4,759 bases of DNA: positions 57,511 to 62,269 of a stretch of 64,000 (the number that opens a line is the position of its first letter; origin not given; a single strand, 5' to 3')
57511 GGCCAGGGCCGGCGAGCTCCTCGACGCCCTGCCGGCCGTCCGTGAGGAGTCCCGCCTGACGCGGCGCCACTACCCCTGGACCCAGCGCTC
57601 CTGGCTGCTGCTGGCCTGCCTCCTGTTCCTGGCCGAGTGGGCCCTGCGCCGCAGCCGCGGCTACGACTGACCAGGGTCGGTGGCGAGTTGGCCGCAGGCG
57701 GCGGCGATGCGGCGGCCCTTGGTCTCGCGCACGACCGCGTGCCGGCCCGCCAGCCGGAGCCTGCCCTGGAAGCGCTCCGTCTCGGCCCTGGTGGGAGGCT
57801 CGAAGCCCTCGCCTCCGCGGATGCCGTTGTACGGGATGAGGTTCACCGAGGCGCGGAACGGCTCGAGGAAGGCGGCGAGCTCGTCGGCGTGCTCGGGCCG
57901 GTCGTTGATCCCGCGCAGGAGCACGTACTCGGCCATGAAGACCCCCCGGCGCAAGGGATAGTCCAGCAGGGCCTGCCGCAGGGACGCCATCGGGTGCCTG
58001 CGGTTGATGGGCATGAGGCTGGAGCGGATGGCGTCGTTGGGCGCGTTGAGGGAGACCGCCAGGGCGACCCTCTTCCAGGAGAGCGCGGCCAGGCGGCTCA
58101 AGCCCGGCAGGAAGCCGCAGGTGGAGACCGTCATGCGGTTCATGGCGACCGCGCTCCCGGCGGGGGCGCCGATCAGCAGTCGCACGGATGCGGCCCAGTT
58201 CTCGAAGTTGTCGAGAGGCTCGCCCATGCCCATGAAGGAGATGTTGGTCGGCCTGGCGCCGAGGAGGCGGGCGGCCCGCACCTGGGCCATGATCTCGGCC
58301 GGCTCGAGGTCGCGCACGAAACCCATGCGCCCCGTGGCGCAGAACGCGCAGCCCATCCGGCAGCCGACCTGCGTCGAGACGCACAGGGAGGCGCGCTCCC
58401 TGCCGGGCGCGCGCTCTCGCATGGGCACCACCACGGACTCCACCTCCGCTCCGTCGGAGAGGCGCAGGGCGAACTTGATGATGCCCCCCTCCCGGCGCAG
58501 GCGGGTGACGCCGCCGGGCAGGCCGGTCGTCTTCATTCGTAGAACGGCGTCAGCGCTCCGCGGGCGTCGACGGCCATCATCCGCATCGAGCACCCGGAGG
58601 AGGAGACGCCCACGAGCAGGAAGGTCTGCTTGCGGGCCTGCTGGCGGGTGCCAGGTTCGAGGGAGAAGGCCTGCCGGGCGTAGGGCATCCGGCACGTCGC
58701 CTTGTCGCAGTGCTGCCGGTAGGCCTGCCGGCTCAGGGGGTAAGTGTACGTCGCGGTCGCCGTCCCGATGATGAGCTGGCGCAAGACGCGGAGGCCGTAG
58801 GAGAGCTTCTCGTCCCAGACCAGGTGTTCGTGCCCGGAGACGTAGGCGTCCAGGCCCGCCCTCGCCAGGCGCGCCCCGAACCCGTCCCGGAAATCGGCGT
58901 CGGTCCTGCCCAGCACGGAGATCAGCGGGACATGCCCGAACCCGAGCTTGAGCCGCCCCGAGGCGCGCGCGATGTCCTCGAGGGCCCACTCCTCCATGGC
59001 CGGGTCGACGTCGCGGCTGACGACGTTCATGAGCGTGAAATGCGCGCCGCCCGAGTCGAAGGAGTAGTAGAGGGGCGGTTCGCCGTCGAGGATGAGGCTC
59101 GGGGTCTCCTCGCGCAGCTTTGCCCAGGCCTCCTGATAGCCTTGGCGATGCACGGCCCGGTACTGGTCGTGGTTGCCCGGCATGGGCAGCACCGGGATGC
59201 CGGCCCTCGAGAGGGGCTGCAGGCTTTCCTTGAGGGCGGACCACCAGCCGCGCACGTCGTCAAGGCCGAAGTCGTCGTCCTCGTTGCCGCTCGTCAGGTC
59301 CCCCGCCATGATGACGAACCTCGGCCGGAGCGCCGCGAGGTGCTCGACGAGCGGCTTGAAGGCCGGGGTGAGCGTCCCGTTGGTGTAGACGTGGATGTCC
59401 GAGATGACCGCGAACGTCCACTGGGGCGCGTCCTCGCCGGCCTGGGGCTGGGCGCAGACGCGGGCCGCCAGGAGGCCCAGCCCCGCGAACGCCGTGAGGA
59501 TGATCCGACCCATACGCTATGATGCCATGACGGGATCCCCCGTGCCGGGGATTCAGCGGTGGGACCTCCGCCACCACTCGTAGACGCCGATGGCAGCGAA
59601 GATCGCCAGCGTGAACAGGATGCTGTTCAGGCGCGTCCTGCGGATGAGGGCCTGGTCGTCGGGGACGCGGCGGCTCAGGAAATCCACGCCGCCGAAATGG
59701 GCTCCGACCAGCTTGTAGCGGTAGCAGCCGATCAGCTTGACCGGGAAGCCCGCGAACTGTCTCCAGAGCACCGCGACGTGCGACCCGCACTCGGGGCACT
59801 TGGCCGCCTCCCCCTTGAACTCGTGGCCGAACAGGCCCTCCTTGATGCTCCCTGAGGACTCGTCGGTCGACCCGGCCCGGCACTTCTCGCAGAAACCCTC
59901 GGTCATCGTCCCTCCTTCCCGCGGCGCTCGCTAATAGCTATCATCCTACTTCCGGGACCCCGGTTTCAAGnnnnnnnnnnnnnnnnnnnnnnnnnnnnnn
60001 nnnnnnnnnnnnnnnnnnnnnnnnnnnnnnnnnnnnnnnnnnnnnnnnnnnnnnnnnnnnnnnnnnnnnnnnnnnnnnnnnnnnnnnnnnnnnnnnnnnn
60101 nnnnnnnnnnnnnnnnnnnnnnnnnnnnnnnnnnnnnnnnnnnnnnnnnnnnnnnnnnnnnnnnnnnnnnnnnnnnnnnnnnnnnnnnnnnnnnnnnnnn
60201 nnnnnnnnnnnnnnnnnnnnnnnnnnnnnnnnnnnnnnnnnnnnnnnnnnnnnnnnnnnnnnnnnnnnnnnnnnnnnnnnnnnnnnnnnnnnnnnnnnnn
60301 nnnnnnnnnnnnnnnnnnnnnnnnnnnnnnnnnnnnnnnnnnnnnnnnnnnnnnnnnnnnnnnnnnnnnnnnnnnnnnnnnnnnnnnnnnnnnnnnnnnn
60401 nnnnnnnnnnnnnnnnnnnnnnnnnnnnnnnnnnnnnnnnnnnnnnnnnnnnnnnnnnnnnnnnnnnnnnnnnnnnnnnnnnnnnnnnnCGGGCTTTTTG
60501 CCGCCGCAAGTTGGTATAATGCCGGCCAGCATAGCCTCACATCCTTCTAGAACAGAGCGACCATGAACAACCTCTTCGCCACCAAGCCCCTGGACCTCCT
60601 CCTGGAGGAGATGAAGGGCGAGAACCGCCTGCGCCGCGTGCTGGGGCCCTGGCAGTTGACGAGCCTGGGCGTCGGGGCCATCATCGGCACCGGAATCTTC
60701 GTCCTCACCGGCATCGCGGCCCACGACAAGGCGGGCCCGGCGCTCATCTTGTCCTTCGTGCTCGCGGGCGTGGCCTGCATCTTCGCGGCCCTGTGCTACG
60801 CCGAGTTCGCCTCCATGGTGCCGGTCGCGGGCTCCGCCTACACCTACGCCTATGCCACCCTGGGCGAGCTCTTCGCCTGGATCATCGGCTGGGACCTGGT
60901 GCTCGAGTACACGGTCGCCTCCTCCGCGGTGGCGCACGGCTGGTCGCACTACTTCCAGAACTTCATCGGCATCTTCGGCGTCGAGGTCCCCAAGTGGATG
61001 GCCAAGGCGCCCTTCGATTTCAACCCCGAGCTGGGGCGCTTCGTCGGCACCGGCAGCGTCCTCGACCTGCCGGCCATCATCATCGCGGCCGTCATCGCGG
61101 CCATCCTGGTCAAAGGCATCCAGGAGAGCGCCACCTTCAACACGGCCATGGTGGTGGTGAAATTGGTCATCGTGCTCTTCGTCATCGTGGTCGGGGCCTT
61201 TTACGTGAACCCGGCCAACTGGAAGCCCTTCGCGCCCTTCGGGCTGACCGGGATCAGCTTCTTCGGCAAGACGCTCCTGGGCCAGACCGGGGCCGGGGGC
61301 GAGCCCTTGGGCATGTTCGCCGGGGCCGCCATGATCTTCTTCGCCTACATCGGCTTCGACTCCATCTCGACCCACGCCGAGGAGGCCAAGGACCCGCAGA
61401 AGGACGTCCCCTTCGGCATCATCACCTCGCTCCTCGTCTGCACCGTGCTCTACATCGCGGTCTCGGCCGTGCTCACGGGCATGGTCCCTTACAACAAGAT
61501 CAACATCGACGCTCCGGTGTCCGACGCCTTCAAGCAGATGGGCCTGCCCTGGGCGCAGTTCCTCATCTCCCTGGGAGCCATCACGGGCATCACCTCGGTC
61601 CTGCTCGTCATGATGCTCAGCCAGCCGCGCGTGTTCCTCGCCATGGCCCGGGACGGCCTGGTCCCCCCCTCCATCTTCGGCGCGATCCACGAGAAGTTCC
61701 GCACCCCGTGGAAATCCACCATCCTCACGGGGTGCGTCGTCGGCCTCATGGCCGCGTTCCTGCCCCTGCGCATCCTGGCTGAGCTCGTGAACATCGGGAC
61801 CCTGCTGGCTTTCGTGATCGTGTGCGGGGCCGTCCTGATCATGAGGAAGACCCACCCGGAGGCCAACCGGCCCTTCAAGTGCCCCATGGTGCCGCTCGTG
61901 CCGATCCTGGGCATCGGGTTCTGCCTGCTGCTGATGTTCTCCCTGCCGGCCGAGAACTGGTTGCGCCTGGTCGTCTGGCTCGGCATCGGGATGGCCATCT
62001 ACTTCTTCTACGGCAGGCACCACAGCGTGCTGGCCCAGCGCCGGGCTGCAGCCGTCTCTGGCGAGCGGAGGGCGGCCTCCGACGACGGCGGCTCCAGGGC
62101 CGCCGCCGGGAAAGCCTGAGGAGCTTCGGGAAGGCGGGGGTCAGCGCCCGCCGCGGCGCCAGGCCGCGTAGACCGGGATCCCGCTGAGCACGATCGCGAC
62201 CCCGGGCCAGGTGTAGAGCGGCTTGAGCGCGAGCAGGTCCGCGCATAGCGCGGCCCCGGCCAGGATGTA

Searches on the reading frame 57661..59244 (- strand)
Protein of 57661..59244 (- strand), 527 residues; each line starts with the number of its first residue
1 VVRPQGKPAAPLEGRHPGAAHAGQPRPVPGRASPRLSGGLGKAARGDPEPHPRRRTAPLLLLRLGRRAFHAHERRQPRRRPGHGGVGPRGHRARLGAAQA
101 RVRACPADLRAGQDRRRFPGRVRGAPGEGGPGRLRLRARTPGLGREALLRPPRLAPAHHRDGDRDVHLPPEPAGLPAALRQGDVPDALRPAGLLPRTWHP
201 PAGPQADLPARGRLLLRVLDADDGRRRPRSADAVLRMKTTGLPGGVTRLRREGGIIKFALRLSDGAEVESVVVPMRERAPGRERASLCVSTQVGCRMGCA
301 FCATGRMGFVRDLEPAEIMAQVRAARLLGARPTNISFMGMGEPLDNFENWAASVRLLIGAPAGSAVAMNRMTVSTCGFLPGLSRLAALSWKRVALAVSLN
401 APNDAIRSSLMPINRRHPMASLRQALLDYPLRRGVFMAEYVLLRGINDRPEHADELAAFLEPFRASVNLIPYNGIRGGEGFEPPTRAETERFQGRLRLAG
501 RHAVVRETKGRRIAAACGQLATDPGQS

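Call 62: search_protein_families(library=pfam, proteins=[window:57661-59244:-], max_evalue=0.001)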
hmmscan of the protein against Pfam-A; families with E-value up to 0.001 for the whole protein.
window:57661-59244:- (527 aa): 1 family
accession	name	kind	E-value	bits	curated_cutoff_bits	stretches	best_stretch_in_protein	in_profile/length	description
PF04055.27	Radical_SAM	-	2.3e-13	51.1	29.5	1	290-452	2-161/166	Radical SAM superfamily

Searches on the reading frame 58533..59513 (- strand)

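Call 62: search_protein_families(library=pfam, proteins=[window:58533-59513:-], max_evalue=0.001)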
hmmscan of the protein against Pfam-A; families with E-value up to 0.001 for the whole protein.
window:58533-59513:- (326 aa): 1 family
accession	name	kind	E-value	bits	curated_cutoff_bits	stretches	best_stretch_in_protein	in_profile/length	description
PF00149.33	Metallophos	-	4e-15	57.2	21.5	1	33-230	2-189/191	Calcineurin-like phosphoesterase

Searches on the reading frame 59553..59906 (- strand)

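Call 59: search_protein_families(library=pfam, proteins=[window:59553-59906:-], max_evalue=0.01)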
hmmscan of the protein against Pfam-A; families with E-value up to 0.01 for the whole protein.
window:59553-59906:- (117 aa): 1 family
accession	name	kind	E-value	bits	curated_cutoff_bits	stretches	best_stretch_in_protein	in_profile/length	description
PF24458.1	DUF7573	-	0.0054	17.1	30.2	0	32-50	9-27/39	Domain of unknown function (DUF7573)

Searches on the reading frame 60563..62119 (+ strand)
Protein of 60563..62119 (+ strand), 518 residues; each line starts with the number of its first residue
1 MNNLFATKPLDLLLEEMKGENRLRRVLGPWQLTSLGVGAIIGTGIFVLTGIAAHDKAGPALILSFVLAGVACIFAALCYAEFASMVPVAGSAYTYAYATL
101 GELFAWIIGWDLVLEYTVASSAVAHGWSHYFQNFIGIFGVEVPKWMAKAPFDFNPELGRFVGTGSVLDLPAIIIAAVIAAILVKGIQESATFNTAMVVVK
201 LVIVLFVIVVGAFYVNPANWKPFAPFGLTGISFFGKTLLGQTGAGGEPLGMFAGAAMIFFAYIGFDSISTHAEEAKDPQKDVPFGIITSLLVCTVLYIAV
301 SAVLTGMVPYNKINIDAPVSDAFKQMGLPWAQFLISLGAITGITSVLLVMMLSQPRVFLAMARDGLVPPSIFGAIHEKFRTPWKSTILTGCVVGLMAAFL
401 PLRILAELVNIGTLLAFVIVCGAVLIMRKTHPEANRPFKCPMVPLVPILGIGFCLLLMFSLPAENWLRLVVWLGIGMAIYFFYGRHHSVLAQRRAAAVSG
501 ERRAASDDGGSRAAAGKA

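Call 62: search_protein_families(library=pfam, proteins=[window:60563-62119:+], max_evalue=0.001)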
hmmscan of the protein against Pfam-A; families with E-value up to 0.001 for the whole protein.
window:60563-62119:+ (518 aa): 3 families
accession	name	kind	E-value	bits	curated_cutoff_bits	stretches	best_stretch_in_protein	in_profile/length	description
PF13520.12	AA_permease_2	-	2.7e-62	211.5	27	1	27-460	1-403/427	Amino acid permease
PF00324.27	AA_permease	-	7.4e-48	163.8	24.6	1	33-458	3-417/470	Amino acid permease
PF13906.12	AA_permease_C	-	6.4e-17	61.8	27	1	438-488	1-51/51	C-terminus of AA_permease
